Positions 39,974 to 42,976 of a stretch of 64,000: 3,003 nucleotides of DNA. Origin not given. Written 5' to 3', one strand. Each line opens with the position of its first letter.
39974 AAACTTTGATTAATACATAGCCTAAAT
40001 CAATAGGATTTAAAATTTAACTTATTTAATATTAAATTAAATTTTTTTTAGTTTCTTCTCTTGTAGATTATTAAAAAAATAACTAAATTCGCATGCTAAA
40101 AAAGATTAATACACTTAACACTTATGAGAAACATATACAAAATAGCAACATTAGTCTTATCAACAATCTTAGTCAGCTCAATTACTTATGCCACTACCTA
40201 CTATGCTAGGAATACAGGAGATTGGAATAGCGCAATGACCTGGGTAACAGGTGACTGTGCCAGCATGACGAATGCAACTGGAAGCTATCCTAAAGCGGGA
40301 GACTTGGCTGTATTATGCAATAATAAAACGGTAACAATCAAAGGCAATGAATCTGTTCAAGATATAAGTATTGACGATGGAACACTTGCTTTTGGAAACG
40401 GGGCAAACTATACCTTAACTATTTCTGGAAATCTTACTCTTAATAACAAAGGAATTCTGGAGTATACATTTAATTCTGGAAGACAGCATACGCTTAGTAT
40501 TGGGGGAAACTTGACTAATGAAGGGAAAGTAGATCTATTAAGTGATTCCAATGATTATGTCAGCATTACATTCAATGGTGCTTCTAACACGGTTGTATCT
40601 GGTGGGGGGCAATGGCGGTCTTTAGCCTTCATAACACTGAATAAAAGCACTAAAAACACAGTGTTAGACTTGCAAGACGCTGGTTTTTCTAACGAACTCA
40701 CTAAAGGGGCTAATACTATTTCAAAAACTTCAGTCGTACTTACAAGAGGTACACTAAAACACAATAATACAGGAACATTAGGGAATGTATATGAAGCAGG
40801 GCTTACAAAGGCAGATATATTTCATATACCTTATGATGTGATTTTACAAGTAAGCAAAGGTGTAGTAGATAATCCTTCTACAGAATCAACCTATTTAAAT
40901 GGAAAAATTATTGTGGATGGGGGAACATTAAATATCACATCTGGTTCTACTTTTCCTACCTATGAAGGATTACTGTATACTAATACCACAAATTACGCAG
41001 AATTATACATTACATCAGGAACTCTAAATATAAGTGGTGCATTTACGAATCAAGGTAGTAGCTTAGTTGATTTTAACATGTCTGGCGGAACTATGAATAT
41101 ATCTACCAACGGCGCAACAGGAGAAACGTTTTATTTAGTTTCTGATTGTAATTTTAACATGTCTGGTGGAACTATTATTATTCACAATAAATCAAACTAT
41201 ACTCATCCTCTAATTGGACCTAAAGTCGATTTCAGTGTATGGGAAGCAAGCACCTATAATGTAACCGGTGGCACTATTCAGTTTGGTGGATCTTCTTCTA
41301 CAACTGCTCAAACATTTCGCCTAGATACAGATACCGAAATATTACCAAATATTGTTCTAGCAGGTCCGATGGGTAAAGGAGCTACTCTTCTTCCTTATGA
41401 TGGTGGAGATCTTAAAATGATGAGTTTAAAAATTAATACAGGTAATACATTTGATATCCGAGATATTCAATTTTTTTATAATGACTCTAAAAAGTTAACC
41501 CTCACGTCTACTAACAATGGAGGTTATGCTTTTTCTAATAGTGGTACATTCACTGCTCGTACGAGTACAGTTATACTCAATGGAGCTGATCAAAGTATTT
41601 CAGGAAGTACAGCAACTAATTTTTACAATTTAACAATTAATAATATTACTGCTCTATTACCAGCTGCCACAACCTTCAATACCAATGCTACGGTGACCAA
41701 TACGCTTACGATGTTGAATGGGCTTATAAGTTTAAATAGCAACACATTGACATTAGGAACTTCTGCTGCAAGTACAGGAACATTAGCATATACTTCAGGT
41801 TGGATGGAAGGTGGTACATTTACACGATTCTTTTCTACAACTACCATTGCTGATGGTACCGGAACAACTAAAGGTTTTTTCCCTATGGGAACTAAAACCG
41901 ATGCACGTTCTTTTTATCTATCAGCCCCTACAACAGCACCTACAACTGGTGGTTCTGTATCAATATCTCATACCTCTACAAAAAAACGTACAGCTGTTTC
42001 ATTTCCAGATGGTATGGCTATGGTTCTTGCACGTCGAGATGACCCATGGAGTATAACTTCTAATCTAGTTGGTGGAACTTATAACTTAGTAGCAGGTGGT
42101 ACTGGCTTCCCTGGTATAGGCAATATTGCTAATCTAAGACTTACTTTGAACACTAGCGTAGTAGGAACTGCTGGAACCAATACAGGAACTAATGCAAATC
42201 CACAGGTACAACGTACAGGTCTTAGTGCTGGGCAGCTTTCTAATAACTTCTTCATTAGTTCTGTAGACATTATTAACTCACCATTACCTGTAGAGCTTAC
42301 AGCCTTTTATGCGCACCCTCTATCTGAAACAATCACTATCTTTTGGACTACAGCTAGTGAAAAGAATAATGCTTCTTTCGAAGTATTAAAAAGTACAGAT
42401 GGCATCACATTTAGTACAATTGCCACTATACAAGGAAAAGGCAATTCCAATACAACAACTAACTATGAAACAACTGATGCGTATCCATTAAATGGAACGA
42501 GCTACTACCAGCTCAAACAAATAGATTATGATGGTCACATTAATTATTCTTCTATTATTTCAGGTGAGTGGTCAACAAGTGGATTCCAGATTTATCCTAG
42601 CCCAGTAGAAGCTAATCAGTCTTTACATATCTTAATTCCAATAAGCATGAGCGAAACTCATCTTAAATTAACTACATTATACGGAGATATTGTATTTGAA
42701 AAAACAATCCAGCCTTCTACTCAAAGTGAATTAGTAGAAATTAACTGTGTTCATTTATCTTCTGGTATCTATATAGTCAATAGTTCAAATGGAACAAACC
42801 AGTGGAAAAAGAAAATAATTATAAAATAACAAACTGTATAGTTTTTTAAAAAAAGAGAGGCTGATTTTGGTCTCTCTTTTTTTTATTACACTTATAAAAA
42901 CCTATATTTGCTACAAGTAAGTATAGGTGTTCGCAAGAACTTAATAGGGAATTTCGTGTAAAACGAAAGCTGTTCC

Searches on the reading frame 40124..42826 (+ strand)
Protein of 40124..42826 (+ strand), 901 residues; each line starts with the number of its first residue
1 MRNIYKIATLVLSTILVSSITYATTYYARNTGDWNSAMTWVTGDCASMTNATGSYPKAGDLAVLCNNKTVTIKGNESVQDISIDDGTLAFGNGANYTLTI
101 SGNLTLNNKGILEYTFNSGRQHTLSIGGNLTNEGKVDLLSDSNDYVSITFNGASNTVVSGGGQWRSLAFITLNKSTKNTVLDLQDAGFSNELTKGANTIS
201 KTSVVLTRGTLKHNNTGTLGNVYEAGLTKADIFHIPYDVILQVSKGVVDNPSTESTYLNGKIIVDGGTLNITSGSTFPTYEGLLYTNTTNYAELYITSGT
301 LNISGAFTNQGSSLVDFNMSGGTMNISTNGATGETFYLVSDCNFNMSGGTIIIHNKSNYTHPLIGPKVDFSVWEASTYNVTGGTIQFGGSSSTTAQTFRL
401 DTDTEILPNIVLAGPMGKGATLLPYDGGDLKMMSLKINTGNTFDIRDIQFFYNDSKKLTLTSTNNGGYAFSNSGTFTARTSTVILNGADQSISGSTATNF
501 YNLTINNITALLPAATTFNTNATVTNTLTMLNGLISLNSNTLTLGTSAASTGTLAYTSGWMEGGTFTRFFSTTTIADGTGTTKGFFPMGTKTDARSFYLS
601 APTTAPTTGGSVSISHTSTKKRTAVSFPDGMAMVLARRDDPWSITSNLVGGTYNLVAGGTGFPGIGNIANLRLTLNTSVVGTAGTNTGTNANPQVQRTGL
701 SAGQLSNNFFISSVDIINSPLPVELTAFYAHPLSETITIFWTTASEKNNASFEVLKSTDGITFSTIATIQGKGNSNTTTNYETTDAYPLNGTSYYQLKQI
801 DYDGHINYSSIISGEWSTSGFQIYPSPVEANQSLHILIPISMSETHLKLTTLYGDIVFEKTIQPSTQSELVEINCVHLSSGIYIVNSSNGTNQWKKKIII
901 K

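Call 56: search_protein_families(library=pfam, proteins=[window:40124-42826:+], max_evalue=0.00001)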
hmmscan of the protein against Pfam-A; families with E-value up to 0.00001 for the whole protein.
window:40124-42826:+ (901 aa): 1 family
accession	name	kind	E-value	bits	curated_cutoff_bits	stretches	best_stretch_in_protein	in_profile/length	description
PF18962.6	Por_Secre_tail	-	1.4e-07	32.2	27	1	823-900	1-75/75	Secretion system C-terminal sorting domain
